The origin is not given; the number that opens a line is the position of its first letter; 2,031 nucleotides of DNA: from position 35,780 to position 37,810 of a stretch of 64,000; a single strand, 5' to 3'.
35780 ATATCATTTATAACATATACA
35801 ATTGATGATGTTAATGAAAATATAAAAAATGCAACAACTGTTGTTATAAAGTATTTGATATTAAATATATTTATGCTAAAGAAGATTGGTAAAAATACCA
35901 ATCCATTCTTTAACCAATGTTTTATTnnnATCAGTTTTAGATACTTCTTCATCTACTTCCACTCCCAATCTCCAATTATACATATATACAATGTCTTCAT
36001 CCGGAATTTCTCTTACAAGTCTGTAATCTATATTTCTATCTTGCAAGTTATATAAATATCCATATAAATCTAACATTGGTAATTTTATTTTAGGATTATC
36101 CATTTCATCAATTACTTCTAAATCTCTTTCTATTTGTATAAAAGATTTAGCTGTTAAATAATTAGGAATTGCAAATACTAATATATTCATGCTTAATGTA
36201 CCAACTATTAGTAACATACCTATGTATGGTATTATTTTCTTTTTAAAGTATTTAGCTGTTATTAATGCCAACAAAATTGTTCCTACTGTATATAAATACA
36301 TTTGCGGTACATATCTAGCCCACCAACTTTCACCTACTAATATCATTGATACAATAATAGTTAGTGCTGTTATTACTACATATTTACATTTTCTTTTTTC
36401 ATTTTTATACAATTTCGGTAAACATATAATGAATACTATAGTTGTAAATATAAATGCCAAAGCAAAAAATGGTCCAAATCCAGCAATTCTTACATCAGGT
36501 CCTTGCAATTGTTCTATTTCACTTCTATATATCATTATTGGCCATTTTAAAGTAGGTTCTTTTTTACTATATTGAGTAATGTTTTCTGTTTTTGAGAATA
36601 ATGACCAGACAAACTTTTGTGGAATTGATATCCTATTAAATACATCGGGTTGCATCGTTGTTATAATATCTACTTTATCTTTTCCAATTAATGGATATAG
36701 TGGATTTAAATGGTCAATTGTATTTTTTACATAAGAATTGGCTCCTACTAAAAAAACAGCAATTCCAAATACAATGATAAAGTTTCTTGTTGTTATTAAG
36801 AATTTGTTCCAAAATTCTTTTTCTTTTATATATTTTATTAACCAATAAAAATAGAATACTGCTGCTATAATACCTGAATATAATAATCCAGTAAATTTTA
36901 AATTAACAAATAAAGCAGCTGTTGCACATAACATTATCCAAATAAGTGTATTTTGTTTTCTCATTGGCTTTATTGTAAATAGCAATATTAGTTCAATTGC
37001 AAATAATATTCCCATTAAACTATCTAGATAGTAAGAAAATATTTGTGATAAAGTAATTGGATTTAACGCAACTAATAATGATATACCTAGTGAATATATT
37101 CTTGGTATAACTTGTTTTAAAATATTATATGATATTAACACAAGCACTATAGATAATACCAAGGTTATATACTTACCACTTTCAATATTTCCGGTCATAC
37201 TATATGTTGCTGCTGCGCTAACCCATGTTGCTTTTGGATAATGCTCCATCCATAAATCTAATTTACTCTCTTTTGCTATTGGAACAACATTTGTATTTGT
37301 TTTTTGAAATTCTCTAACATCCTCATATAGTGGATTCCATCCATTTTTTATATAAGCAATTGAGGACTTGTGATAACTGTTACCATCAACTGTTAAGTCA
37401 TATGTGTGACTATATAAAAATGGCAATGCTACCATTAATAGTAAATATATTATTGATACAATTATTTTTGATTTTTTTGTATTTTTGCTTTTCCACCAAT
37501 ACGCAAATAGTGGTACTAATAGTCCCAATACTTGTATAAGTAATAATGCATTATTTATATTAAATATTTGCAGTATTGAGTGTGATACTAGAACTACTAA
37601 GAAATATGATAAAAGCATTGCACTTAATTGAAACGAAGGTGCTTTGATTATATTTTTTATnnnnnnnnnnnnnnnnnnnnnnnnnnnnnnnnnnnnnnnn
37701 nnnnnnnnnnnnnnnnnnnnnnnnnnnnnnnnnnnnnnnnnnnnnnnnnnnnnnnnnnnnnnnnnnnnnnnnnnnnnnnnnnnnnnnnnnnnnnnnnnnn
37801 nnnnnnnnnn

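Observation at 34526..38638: UbiA phosphoribosyltransferase + HAD phosphatase + GT2/GT-C-like fusion: candidate lipid-linked ribofuranose glycosylation module in a Firmicute wall-polymer locus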

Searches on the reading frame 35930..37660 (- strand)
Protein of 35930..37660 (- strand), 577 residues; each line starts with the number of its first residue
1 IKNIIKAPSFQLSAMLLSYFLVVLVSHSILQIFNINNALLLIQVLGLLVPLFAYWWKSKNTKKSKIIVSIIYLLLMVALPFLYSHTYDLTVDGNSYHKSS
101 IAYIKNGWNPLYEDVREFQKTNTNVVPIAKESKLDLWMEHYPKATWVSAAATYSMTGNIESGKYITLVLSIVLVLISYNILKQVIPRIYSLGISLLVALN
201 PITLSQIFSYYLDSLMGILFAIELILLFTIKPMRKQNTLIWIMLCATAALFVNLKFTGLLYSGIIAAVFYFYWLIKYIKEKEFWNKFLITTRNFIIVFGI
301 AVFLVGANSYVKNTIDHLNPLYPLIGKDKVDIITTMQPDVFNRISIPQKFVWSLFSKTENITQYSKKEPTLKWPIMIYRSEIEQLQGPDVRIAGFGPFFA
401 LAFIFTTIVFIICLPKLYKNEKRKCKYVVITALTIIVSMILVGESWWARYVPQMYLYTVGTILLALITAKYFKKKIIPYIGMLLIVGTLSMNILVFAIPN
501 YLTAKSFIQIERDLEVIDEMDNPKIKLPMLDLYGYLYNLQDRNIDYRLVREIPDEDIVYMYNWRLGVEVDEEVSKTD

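Call 8: find_homologous_proteins(query=window:35930-37660:-, max_evalue=0.001)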
Query seq(577 aa) (577 aa): 563 proteins with E <= 0.001 among 8000 candidates; the best 120 are listed.
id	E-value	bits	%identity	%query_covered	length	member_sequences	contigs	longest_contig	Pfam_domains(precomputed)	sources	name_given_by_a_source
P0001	0.0e+0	1262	100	100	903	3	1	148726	PF10111.15,PF13641.13,PF00535.33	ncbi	-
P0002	0.0e+0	1059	82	100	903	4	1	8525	PF10111.15,PF13641.13,PF00535.33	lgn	-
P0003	0.0e+0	1055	80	100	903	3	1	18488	PF10111.15,PF13641.13,PF00535.33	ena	-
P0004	1.6e-280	950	73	100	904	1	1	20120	PF10111.15,PF13641.13,PF00535.33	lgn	-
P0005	3.6e-261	886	70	99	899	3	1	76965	PF10111.15,PF13641.13,PF00535.33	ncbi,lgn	-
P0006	4.6e-245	833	63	100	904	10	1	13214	PF10111.15,PF13641.13,PF00535.33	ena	-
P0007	1.6e-205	702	56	100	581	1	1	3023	-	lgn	-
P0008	6.0e-205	700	56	100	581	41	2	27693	-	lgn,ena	-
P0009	1.5e-201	689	55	100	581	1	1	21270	-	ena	-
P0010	2.2e-201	688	56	100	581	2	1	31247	-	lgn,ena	-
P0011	1.4e-200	686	56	100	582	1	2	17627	-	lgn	-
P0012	6.7e-195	667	53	100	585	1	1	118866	-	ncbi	-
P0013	6.4e-193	661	54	100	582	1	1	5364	-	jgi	jgi:hypothetical protein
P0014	4.2e-192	658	54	100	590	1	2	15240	-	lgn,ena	-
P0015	6.4e-191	654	55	100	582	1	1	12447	-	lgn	-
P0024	8.8e-186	637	52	98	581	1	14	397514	-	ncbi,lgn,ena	-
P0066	8.9e-178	611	51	99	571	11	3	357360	-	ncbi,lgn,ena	-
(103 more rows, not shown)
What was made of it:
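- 35927..38638 (-): 903-aa fusion protein with an N-terminal cytoplasmic Leloir GT2 and a C-terminal GT-C-fold membrane glycosyltransferase. Fusions of 899-904 aa recur in independent assemblies (call 8).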

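Call 10: find_encoding_contigs(protein=P0001, flank=3000, max_places=3)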
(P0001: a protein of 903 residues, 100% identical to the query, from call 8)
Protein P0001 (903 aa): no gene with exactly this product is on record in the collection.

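Call 11: find_encoding_contigs(protein=P0024, flank=10000, max_places=3)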
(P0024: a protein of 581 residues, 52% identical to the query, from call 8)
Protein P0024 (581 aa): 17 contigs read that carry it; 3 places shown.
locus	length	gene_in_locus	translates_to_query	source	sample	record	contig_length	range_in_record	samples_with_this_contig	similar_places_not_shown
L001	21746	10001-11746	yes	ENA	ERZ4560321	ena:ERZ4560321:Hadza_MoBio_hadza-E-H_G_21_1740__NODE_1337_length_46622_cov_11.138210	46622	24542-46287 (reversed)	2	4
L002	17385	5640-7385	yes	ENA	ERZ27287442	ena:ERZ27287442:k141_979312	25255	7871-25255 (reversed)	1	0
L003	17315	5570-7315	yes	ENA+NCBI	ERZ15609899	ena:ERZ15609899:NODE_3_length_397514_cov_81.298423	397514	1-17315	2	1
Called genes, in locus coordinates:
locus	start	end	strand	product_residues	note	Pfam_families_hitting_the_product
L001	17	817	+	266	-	-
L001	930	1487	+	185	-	PF03729:DUF308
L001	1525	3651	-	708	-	PF03793:PASTA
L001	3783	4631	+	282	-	PF12784:PDDEXK_2, PF27070:HTH_Rpn_C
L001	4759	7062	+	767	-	PF13425:O-antigen_lig, PF00534:Glycos_transf_1, PF13692:Glyco_trans_1_4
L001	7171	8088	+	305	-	PF00535:Glycos_transf_2, PF10111:Glyco_tranf_2_2, PF13641:Glyco_tranf_2_3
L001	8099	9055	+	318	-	PF00535:Glycos_transf_2, PF10111:Glyco_tranf_2_2 (weak), PF13641:Glyco_tranf_2_3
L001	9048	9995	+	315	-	PF00535:Glycos_transf_2, PF10111:Glyco_tranf_2_2, PF13641:Glyco_tranf_2_3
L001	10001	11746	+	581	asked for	-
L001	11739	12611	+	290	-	PF01040:UbiA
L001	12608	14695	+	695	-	PF12710:HAD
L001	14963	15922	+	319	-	PF00535:Glycos_transf_2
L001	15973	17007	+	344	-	PF00657:Lipase_GDSL, PF04311:DUF459 (faint), PF13472:Lipase_GDSL_2, PF17182:OSK (weak)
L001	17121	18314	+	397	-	PF01757:Acyl_transf_3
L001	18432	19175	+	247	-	PF00005:ABC_tran, PF13555:AAA_29 (weak)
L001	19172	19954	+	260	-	PF01061:ABC2_membrane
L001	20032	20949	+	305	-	PF01580:FtsK_SpoIIIE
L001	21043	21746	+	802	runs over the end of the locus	PF04230:PS_pyruv_trans, PF13183:Fer4_8 (faint), PF00037:Fer4 (weak), PF12797:Fer4_2 (faint), PF12838:Fer4_7, PF13187:Fer4_9 (weak), PF04422:FrhB_FdhB_N (weak), PF04432:FrhB_FdhB_C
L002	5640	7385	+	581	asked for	-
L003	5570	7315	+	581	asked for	-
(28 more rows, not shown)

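Call 12: find_encoding_contigs(protein=P0066, flank=10000, max_places=3)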
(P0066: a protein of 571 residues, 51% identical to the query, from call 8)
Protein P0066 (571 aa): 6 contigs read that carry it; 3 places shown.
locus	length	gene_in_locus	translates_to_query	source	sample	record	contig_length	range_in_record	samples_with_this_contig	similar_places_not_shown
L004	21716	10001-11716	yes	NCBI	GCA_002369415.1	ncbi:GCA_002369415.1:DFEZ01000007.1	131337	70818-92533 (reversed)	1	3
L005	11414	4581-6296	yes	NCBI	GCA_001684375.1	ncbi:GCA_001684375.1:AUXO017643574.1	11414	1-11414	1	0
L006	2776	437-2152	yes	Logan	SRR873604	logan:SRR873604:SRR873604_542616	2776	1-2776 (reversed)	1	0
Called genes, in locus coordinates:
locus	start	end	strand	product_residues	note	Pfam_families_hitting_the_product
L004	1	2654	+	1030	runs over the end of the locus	PF07963:N_methyl, PF09479:Flg_new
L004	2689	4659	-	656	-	PF03793:PASTA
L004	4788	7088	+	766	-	PF13425:O-antigen_lig, PF13439:Glyco_transf_4, PF00534:Glycos_transf_1, PF13692:Glyco_trans_1_4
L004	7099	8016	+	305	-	PF00535:Glycos_transf_2, PF10111:Glyco_tranf_2_2, PF13641:Glyco_tranf_2_3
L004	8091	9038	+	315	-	PF00535:Glycos_transf_2, PF10111:Glyco_tranf_2_2 (weak), PF13641:Glyco_tranf_2_3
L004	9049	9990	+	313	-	PF00535:Glycos_transf_2, PF10111:Glyco_tranf_2_2, PF13641:Glyco_tranf_2_3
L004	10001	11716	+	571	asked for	-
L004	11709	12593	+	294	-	PF01040:UbiA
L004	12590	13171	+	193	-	PF12710:HAD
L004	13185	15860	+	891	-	-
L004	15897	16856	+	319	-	PF00535:Glycos_transf_2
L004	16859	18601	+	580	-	-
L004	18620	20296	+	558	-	-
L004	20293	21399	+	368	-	PF01757:Acyl_transf_3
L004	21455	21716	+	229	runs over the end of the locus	PF00657:Lipase_GDSL, PF13472:Lipase_GDSL_2, PF04311:DUF459 (weak), PF14606:Lipase_GDSL_3 (faint)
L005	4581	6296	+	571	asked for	-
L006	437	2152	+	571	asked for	-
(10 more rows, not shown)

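Call 26: find_related_loci(query=A1, collection=genome_contigs, flank=10000)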
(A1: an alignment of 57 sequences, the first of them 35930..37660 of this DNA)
Query A1 (577 aa) in genome_contigs; peptide patterns used: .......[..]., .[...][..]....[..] (x = any residue, [..] = any of these).
245 stretches matched a pattern; 220 encode a relative of the query (tblastn E <= 1e-3); the best 80 are kept; 79 distinct loci.
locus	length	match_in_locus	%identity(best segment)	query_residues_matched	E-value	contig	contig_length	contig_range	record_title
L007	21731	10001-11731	69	1-577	0e+0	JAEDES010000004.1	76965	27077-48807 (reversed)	MAG: Bacilli bacterium isolate MAG064 NODE_104_length_76965_cov_9.638331, whole genome shotgun sequence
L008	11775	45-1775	56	2-577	0e+0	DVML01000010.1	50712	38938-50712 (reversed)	MAG TPA_asm: Candidatus Fimihabitans intestinipullorum isolate CHK197-8231 CHK197__C80404_L50712_ERR3414592, whole genom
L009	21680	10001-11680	48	2-568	2e-172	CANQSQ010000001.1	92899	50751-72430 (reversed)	MAG: uncultured Bacilli bacterium isolate Lapin-026__bin111 genome assembly, contig: Lapin-026__NODE_203_length_92899_co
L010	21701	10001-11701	52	9-576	2e-171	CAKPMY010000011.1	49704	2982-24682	MAG: uncultured Bacilli bacterium isolate REFINED_METABAT215_TOP10_CONTIGS_1500_ASSEMBLY_K77_MERGED__Hadza_MoBio_hadza-A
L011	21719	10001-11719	52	3-577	4e-171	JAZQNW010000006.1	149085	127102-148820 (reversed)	MAG: Bacilli bacterium isolate T1900045244_TH20190014.MAGScoT_cleanbin_000015 SGB_5603_k141_1323593, whole genome shotgu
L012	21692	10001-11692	52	2-567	9e-171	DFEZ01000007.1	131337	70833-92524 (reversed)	MAG TPA_asm: Bacillales bacterium UBA3789 UBA3789_contig_953, whole genome shotgun sequence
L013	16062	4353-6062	50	6-576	9e-171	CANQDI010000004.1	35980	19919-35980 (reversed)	MAG: uncultured Bacilli bacterium isolate Lapin-003-2__bin26 genome assembly, contig: Lapin-003-2__NODE_1122_length_3598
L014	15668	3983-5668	53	9-571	9e-170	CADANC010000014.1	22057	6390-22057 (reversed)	MAG: uncultured Erysipelotrichaceae bacterium isolate RUG13444 genome assembly, contig: RUG13444_asm_14, whole genome sh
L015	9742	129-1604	53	79-571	2e-165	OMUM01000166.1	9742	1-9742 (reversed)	uncultured bacterium isolate hRUG889 genome assembly, contig: NODE_10453_length_9742_cov_12.3245, whole genome shotgun s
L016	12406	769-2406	48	26-568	6e-164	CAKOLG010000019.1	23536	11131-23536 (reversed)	MAG: uncultured Bacilli bacterium isolate REFINED_METABAT215_TOP10_CONTIGS_1500_ASSEMBLY_K77_MERGED__Hadza_MoBio_hadza-E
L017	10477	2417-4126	51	1-568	4e-163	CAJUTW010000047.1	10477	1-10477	MAG TPA_asm: uncultured Bacilli bacterium isolate MGBC165561 genome assembly, contig: MGBC165561.47, whole genome shotgu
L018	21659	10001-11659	48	5-568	7e-159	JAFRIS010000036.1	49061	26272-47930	MAG: Bacilli bacterium isolate RGIG2506 Goat_Jejunum-3__c333220, whole genome shotgun sequence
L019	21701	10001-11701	52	9-576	6e-171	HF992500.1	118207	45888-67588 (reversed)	Mycoplasma sp. CAG:877 genomic scaffold, scf58, whole genome shotgun sequence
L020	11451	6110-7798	49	2-563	4e-158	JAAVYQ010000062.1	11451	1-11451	MAG: Bacilli bacterium isolate ABMPRH_62_0 k141_982235, whole genome shotgun sequence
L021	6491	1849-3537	47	6-571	2e-157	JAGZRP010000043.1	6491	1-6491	MAG: Bacillota bacterium isolate L2_022_000G1_dasL2_022_000G1_metabat.metabat.8_sub L2_022_000G1_scaffold_4609, whole ge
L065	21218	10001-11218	31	81-500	3e-54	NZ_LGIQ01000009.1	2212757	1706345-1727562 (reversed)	Brevibacillus reuszeri strain DSM 9887 super17, whole genome shotgun sequence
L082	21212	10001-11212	32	44-453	1e-50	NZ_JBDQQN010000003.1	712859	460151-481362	Solibacillus sp. CAU 1738 contig3, whole genome shotgun sequence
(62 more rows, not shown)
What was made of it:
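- The taxa include uncultured Bacilli, Brevibacillus, Solibacillus, Desulfobacula, Pedobacter, Eggerthellaceae and Omnitrophota (call 26).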

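Call 29: predict_structure(alignment_id=A1)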
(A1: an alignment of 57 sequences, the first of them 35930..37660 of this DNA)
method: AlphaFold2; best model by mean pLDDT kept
length: 577 residues; sequences in the alignment: 57
mean_pLDDT: 91.0   pTM: 0.93
mean pLDDT of the five models: 91.0, 90.8, 90.3, 86.3, 86.1
residues with pLDDT >= 90: 419; 70-90: 132; 50-70: 19; < 50: 7
segments of 3 or more residues with pLDDT < 50: 571-577
pLDDT, mean of each block of 10 residues (from residue 1): 85 98 97 92 98 95 97 98 92 78 94 91 90 82 89 96 97 98 94 96 91 93 97 93 98 88 97 96 92 97 90 84 70 72 89 92 80 93 82 91 98 97 94 94 81 94 96 93 97 92 93 94 89 91 93 91 88 42
secondary structure, 60 per line:
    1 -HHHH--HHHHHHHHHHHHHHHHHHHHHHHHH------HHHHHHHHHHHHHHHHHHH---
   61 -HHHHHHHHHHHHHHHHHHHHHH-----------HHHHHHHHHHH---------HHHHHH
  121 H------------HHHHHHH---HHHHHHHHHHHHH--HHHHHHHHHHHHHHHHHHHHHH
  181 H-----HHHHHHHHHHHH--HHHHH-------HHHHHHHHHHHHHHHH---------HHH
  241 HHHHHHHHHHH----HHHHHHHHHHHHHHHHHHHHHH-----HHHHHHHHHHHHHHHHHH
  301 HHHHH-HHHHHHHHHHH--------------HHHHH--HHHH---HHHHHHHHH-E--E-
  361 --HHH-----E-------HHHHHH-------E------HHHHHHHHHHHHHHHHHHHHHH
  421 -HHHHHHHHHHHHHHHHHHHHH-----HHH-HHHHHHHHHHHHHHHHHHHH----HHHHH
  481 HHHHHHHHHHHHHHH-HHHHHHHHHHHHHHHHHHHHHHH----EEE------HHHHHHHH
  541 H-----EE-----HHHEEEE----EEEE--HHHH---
elements in order: H2-5 H8-32 H39-57 H62-83 H95-105 H115-121 H134-140 H144-156 H159-181 H187-198 H201-205 H213-228 H238-251 H256-277 H283-305 H307-317 H332-336 H339-342 H346-354 H379-384 H399-420 H422-442 H452-471 H476-495 H497-519 E524-526 H533-541 E557-560 E565-568 H571-574
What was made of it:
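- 35930..37660 (-): GT-C-fold domain (residues 327-903), the putative polyprenyl-phosphate-ribofuranose-dependent glycosyltransferase. Family-invariant residues include D414 and D418 (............), WxEHYPK and ExWWARY. AF2 pLDDT 91, pTM 0.93 (call 29).
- On GT-C fold glycosyltransferases: About 13-14 membrane helices (call 29).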

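Call 32: fold_search(model_id=the predicted structure, library=pdb)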
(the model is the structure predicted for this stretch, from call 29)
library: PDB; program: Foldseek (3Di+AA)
matches with E <= 10: 202; with E <= 0.001: 2
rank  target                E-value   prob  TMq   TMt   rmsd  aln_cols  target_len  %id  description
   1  8if8_C                6.9e-05  1.00  0.42  0.41  13.3       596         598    9  Arabinosyltransferase AftA (released 2023-05-31)
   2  8if8_B                1.4e-04  1.00  0.42  0.40  12.0       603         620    9  Arabinosyltransferase AftA (released 2023-05-31)
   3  6ftg_5                1.8e-03  1.00  0.44  0.40  13.9       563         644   10  Subtomogram average of OST-containing ribosome-translocon complexes from canine rough microsomal membranes (released 2018-03-21)
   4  9i5k_A                7.0e-03  1.00  0.38  0.43  13.5       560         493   13  Structure of the Chaetomium thermophilum Pmt4 homodimer (C2 symmetry) (released 2025-12-24)
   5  6c26_A                7.6e-03  1.00  0.40  0.37  13.8       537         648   12  The Cryo-EM structure of a eukaryotic oligosaccharyl transferase complex (released 2018-01-31)
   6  6gxc_A                8.6e-03  1.00  0.41  0.35   9.4       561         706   13  Bacterial oligosaccharyltransferase PglB in complex with an inhibitory peptide and a reactive lipid-linked oligosaccha (released 2018-11-14)
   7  7zlg_A                9.4e-03  1.00  0.40  0.36  10.9       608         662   10  Cryo-EM structure of C-mannosyltransferase CeDPY19, in complex with acceptor peptide and bound to CMT2-Fab and anti-Fa (released 2023-01-11)
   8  9s6s_A                1.1e-02  1.00  0.41  0.43   7.3       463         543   10  Ternary cryo-EM structure of human ALG9 with Dol25-PP-GlcNAc2Man6, Dol25-P-Man and Fab (released 2026-03-18)
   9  9s6u_A                1.5e-02  1.00  0.45  0.47   7.6       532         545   10  Ternary cryo-EM structure of human ALG9 with Dol25-PP-GlcNAc2Man8, Dol25-P-Man and Fab (released 2026-03-18)
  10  5ogl_A                1.6e-02  1.00  0.39  0.33   9.6       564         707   13  Structure of bacterial oligosaccharyltransferase PglB in complex with an acceptor peptide and an lipid-linked oligosac (released 2017-10-25)
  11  6x0o                  2.9e-02  0.93  0.30  0.19  17.1       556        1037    9  Single-Particle Cryo-EM Structure of Arabinosyltransferase EmbB from Mycobacterium smegmatis (released 2020-06-10)
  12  7bvf_B                3.5e-02  0.97  0.33  0.21  11.6       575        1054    9  Cryo-EM structure of Mycobacterium tuberculosis arabinosyltransferase EmbA-EmbB-AcpM2 in complex with ethambutol (released 2020-04-29)
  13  7bvc_B                5.2e-02  0.96  0.36  0.22  14.8       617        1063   11  Cryo-EM structure of Mycobacterium smegmatis arabinosyltransferase EmbA-EmbB-AcpM2 in complex with ethambutol (released 2020-04-29)
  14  7zlh_A                7.6e-02  0.85  0.33  0.30  12.7       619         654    9  Cryo-EM structure of C-mannosyltransferase CeDPY19, in apo state, bound to CMT2-Fab and anti-Fab nanobody (released 2023-01-11)
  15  9s6r_A                1.6e-01  0.90  0.32  0.44  10.5       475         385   11  Ternary cryo-EM structure of yeast ALG3 with Dol25-PP-GlcNAc2Man5, Dol25-P-Man, and Fab (released 2026-03-18)
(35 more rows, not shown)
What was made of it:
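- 35930..37660 (-): Foldseek top hits are AftA, STT3, Pmt4, PglB, DPY19, ALG9 and EmbB (call 32).
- The model is confident (call 29) and the 17 best Foldseek matches are all GT-C enzymes, led by the DPA-dependent AftA (call 32). Foldseek TM-scores to solved GT-C enzymes are modest, 0.38-0.45 (call 32).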

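Call 36: search_dna_similar(query=window:35930-37660:-, collection=phages, mode=protein, max_evalue=0.001, max_rows=20)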
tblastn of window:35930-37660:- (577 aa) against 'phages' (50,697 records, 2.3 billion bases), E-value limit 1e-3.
No match.
